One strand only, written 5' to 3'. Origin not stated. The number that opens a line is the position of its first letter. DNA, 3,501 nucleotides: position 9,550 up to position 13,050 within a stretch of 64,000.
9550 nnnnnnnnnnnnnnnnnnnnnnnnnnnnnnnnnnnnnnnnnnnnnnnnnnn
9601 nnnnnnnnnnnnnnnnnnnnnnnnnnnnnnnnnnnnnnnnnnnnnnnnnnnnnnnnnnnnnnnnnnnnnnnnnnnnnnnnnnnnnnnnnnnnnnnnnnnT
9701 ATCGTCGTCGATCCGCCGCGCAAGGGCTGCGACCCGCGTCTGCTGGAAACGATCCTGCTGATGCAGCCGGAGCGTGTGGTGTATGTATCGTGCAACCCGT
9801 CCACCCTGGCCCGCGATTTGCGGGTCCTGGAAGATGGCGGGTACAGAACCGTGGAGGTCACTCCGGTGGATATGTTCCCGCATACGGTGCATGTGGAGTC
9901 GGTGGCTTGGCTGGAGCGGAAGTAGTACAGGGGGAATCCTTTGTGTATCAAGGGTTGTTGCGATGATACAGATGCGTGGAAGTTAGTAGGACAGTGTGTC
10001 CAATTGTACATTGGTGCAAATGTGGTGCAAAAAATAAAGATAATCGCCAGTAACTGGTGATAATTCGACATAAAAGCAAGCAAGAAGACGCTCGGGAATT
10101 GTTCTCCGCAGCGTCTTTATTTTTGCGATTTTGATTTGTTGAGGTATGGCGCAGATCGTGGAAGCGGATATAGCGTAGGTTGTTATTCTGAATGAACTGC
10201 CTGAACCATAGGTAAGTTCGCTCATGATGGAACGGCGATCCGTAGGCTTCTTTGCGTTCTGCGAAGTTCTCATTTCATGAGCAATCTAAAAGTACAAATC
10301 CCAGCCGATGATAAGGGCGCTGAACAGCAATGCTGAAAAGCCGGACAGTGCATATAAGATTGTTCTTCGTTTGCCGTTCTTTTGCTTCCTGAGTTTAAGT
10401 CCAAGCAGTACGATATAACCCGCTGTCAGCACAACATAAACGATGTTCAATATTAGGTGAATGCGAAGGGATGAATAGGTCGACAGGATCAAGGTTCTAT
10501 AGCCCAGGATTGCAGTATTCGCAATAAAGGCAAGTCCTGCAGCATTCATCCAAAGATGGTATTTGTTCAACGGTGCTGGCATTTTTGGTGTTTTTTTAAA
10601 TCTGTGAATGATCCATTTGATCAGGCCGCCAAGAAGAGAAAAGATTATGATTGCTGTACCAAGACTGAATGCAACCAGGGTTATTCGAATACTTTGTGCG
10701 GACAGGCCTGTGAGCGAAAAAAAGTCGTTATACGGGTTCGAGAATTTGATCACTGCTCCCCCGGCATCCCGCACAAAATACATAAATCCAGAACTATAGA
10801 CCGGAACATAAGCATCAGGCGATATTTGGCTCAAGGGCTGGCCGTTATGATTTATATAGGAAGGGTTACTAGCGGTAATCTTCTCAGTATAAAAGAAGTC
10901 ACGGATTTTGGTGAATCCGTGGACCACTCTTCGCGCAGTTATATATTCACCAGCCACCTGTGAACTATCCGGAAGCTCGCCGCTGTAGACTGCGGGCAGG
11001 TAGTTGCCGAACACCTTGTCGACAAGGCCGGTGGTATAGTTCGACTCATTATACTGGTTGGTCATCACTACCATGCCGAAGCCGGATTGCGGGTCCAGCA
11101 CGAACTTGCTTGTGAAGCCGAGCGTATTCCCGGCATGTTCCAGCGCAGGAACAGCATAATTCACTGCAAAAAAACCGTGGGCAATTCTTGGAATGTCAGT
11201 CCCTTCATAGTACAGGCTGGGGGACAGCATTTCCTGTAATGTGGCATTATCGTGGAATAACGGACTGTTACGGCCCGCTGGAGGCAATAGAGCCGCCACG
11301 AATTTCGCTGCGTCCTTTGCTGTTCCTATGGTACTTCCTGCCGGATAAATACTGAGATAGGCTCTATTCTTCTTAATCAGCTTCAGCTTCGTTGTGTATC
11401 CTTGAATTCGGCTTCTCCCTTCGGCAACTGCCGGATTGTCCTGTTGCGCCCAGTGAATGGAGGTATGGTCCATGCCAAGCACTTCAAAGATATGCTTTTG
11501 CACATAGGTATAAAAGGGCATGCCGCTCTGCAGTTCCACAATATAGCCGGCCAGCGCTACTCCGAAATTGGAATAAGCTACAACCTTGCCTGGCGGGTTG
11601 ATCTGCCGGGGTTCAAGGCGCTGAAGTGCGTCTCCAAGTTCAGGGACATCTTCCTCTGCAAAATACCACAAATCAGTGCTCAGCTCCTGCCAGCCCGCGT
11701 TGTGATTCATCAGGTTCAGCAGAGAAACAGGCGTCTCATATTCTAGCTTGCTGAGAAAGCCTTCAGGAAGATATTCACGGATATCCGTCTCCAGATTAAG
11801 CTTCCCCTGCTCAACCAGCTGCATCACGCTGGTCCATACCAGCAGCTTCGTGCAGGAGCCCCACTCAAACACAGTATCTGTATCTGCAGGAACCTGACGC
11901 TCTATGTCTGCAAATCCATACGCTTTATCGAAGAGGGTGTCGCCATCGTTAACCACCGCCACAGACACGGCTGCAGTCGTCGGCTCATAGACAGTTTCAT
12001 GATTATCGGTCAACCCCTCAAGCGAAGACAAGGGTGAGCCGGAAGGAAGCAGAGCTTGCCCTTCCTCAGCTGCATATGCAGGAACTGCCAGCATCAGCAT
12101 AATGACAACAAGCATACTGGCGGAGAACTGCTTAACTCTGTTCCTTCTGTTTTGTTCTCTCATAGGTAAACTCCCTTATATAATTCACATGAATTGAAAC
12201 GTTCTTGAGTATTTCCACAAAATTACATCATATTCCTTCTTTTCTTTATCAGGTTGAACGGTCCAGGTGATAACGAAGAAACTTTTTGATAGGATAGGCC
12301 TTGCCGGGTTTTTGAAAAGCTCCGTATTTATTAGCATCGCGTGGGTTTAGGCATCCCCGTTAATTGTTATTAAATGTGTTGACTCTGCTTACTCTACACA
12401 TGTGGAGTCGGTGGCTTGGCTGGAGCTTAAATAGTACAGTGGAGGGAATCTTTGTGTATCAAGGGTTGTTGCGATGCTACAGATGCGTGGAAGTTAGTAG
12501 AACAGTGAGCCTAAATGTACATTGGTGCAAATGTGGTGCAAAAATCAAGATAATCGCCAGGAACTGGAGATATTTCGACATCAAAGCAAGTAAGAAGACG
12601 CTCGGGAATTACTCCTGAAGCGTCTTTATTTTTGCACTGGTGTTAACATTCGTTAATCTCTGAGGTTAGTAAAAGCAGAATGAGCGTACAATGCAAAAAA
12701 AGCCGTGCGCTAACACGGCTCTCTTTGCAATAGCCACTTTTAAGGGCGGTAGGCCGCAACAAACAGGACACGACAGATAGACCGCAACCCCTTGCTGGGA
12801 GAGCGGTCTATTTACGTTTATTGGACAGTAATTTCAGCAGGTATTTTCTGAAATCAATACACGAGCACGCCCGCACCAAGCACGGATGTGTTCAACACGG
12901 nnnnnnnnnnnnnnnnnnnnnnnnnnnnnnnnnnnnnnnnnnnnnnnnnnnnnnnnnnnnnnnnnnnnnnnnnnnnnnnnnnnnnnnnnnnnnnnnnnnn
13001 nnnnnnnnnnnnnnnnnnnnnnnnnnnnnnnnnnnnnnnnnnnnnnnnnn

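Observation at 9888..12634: About 239-bp direct repeats bracketing a serine-hydrolase (beta-lactamase-fold) gene. The repeat duplicates the rlmCD 3' end, its 3' UTR and its terminator.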

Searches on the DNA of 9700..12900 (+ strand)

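Call 7: search_rna_families(source=window, start=9700, end=12900, threshold=evalue, max_evalue=10, show_alignments=3)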
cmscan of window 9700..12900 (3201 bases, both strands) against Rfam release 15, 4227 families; matches with E-value up to 10: 5.
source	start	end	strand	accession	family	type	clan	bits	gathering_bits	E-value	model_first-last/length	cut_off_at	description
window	10552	10621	+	RF02297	TtnuCD21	Gene; snRNA; snoRNA; CD-box;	-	21.9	70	7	1-65/65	no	Tetrahymena snoRNA TtnuCD21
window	12566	12654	+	RF03522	mir-4850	Gene; miRNA;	-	18.8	93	3.3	1-89/89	no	mir-4850 microRNA precursor family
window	12691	12738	-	RF01809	symR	Gene; antitoxin;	-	18.2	61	4.1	1-77/77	no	SymR antitoxin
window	12695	12749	-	RF00512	Leu_leader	Cis-reg; leader;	-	17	50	4.2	1-148/148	no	Leucine operon leader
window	11818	11884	-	RF03023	rpfG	Gene; sRNA;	-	15.4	75.9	5.2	1-85/85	no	rpfG RNA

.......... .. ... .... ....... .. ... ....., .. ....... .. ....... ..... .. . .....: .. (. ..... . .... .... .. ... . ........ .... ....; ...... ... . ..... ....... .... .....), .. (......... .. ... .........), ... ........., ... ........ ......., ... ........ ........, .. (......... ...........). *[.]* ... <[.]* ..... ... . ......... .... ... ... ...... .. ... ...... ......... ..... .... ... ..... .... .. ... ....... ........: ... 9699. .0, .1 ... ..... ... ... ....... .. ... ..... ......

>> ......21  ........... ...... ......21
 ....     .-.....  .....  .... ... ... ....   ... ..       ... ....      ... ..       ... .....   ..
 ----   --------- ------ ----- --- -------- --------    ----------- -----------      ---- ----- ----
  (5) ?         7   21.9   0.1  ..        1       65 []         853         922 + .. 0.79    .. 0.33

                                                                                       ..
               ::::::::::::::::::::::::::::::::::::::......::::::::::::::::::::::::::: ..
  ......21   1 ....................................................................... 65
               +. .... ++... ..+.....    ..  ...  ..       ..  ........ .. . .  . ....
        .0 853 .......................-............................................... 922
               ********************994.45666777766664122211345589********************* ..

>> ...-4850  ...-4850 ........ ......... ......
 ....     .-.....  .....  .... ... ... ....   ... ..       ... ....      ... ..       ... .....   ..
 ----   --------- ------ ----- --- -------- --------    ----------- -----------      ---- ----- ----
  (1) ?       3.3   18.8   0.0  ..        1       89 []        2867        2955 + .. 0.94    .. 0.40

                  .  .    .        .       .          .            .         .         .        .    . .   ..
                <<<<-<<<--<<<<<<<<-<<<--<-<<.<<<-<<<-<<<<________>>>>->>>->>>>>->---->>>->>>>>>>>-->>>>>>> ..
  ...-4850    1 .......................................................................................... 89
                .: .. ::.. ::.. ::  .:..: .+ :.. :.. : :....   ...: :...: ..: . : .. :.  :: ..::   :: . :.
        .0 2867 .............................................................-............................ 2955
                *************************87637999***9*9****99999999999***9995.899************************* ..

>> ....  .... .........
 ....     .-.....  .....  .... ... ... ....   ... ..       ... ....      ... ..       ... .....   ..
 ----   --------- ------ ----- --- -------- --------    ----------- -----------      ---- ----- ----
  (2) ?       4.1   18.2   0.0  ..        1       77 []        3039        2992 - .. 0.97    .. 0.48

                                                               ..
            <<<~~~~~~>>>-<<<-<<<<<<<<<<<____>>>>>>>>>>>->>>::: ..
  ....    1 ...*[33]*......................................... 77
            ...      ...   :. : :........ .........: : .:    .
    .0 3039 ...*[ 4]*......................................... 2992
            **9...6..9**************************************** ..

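Call 69: search_dna_similar(query=window:12300-12640:+, collection=phages, mode=distant, max_evalue=0.001, max_rows=10)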
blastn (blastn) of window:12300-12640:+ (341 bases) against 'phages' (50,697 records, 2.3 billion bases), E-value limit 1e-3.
No match.
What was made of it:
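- Tried and rejected: A blastn search with the P-O-P' junction against deposited phage genomes found no match (call 69).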
